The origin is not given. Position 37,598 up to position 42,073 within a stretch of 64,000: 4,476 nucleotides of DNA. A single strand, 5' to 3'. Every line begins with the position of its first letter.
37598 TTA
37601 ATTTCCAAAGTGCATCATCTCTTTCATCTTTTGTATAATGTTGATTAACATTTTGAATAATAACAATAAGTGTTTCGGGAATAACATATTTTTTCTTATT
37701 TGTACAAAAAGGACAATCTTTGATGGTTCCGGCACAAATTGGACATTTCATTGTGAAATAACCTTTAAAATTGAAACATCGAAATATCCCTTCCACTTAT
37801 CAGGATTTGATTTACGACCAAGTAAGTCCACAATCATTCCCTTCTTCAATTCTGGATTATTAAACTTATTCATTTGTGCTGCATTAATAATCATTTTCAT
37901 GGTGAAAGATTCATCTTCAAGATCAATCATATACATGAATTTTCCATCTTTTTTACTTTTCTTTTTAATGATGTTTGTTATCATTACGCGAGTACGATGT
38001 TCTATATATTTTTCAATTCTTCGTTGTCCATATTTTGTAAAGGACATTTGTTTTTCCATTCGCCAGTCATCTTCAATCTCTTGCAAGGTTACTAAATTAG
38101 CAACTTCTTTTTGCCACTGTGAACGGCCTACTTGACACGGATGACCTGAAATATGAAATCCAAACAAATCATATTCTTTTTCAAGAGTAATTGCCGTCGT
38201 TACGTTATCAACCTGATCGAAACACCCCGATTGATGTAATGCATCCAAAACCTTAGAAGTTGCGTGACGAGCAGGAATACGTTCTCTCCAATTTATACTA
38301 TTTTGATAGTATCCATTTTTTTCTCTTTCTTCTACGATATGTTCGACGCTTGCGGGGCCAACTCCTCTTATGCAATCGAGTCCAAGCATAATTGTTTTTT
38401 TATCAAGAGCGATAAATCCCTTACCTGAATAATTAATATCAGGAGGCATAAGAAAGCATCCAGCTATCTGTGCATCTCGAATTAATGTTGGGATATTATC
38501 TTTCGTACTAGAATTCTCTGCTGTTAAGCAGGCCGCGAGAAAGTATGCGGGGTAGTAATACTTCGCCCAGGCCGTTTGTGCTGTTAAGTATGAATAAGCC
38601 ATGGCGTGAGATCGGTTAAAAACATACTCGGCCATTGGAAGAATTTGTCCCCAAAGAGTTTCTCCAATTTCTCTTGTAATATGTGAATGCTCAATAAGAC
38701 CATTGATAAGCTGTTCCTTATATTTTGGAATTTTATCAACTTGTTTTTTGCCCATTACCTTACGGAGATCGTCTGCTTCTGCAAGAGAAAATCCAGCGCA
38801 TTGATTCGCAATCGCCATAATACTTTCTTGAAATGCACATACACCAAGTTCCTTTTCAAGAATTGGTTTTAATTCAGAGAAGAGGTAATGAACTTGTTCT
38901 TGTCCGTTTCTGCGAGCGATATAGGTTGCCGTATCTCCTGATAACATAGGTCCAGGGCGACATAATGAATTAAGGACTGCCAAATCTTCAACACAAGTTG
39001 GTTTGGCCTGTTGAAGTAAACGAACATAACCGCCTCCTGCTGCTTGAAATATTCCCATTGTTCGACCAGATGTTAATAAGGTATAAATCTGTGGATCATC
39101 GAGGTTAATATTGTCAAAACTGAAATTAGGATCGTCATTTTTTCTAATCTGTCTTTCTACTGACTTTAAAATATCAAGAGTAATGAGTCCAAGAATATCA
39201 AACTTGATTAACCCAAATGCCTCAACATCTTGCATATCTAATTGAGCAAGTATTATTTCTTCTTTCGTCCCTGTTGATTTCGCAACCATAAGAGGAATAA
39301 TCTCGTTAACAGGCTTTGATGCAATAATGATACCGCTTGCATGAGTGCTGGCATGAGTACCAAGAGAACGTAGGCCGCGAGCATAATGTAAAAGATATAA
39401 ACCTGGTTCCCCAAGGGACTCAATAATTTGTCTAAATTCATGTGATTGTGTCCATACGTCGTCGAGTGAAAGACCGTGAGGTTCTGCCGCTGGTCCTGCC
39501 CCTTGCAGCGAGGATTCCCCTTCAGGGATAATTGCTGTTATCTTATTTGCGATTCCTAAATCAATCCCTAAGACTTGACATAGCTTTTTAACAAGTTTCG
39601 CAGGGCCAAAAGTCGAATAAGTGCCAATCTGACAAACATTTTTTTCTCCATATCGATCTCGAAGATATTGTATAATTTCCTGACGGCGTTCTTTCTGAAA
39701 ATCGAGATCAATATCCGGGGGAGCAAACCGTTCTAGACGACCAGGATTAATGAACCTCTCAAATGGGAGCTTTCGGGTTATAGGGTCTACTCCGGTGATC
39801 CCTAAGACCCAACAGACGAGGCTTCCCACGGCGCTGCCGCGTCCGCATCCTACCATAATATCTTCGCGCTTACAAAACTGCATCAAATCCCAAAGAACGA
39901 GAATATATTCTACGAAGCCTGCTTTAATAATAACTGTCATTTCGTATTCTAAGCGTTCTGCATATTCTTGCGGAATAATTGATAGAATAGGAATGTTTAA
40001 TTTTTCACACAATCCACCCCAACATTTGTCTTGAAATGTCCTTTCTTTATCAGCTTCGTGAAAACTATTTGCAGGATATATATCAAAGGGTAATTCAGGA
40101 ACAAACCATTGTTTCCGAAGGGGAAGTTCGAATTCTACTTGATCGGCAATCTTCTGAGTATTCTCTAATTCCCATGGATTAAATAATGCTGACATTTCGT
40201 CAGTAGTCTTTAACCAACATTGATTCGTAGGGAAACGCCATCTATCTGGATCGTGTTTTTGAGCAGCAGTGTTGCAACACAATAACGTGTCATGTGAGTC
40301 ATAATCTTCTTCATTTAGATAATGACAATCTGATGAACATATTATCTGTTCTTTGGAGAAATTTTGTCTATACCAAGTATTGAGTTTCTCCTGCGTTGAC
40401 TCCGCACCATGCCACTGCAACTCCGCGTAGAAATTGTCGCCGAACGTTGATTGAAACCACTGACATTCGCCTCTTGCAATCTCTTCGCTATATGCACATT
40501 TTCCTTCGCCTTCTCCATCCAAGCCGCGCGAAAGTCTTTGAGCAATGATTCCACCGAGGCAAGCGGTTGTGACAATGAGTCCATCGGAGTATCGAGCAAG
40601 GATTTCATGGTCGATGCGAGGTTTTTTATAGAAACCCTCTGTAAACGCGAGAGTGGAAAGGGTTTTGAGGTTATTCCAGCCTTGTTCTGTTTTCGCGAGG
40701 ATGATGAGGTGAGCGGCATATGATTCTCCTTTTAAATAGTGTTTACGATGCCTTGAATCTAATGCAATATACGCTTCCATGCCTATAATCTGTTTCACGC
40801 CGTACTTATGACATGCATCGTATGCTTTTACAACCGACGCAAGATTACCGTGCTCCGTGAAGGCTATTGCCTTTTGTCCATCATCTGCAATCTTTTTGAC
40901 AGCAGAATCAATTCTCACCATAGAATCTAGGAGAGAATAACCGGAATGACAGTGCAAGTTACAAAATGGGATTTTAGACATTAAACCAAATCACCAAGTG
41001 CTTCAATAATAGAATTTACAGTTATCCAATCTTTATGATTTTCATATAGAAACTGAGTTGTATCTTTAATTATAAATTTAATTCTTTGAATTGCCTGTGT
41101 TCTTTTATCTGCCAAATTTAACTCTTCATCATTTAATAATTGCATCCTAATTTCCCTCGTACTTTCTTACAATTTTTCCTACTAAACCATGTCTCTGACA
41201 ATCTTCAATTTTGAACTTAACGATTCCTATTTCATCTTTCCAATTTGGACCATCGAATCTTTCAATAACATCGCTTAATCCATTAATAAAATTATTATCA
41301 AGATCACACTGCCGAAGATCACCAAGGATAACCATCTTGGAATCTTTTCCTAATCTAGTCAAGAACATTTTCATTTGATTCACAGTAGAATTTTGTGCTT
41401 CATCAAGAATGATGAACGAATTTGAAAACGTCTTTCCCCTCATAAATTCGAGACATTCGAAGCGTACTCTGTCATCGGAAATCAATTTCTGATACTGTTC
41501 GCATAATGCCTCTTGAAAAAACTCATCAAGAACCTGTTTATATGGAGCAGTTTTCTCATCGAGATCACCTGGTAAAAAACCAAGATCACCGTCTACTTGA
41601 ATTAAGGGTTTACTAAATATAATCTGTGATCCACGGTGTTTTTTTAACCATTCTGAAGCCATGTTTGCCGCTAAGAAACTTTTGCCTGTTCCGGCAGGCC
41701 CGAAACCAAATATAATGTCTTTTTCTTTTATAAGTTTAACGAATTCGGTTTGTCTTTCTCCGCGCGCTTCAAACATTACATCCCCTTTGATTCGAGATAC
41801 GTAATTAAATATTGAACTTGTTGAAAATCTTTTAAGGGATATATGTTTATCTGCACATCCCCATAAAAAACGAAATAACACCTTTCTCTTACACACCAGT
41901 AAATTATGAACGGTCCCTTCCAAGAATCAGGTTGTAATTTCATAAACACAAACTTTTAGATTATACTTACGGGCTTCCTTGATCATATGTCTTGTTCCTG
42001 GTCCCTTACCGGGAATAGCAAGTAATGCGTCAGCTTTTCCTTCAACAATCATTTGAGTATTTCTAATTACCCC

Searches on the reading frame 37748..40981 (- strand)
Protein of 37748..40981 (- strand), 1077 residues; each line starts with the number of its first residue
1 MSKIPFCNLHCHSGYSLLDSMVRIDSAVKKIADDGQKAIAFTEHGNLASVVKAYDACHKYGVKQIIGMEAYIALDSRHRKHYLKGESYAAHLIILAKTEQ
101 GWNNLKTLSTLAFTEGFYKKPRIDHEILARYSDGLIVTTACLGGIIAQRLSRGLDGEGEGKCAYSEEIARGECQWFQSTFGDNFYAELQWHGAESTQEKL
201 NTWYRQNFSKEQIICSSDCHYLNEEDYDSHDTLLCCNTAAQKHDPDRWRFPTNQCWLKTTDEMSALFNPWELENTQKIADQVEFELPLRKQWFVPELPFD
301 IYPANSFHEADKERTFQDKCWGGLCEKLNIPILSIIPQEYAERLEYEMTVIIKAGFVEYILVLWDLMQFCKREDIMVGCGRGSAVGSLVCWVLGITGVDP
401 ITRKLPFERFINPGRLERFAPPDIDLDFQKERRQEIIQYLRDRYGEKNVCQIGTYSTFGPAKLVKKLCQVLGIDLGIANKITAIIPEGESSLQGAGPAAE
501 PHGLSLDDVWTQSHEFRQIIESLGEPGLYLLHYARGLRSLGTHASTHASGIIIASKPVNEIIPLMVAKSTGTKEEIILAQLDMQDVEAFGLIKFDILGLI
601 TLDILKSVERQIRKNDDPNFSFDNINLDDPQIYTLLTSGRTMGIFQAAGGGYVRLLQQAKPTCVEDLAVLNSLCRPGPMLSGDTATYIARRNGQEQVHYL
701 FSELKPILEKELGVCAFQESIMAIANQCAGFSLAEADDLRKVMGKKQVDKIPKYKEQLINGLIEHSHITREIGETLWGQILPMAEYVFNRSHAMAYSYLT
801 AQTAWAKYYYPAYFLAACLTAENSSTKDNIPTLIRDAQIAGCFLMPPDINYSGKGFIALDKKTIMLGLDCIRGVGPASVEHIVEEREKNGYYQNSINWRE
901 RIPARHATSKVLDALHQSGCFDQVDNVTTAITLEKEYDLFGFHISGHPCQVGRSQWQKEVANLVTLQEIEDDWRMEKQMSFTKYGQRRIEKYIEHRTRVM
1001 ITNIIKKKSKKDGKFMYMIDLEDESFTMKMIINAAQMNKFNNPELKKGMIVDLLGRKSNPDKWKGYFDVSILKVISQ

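Call 104: search_protein_families(library=pfam, proteins=[window:37748-40981:-], max_evalue=0.001)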
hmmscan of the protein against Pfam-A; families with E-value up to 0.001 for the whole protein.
window:37748-40981:- (1077 aa): 4 families
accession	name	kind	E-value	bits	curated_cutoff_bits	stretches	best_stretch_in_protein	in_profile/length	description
PF07733.18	DNA_pol3_alpha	-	7.2e-71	239.3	23.9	1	317-598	4-260/260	Bacterial DNA polymerase III alpha NTPase domain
PF17657.6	DNA_pol3_finger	-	3.9e-47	160.1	22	1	601-765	1-165/166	Bacterial DNA polymerase III alpha subunit finger domain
PF02811.25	PHP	-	3.9e-41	141.6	26.4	1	9-190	2-163/164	PHP domain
PF14579.12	HHH_6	-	1.4e-18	67.3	25.6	1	844-925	4-84/90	Helix-hairpin-helix motif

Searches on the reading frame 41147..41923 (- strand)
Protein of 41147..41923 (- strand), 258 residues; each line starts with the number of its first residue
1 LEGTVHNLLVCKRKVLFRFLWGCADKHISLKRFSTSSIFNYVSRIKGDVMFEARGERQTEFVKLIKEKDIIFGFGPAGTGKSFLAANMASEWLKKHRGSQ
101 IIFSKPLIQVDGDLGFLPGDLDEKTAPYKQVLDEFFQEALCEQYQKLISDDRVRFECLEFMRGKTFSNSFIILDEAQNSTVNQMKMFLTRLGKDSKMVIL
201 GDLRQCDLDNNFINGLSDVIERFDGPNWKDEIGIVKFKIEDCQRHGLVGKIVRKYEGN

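Call 104: search_protein_families(library=pfam, proteins=[window:41147-41923:-], max_evalue=0.001)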
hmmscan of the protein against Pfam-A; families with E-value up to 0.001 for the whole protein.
window:41147-41923:- (258 aa): 4 families
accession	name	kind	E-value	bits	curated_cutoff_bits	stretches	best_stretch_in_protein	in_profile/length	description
PF02562.22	PhoH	-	1.6e-64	217.6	27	1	52-256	3-205/205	PhoH-like protein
PF13604.12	AAA_30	-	7.9e-06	26.2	27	1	57-206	5-128/191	AAA domain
PF13245.12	AAA_19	-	2e-05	25.2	25.1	0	162-205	85-128/134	AAA domain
PF13401.12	AAA_22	-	0.00013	22.7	27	1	67-188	4-105/130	AAA domain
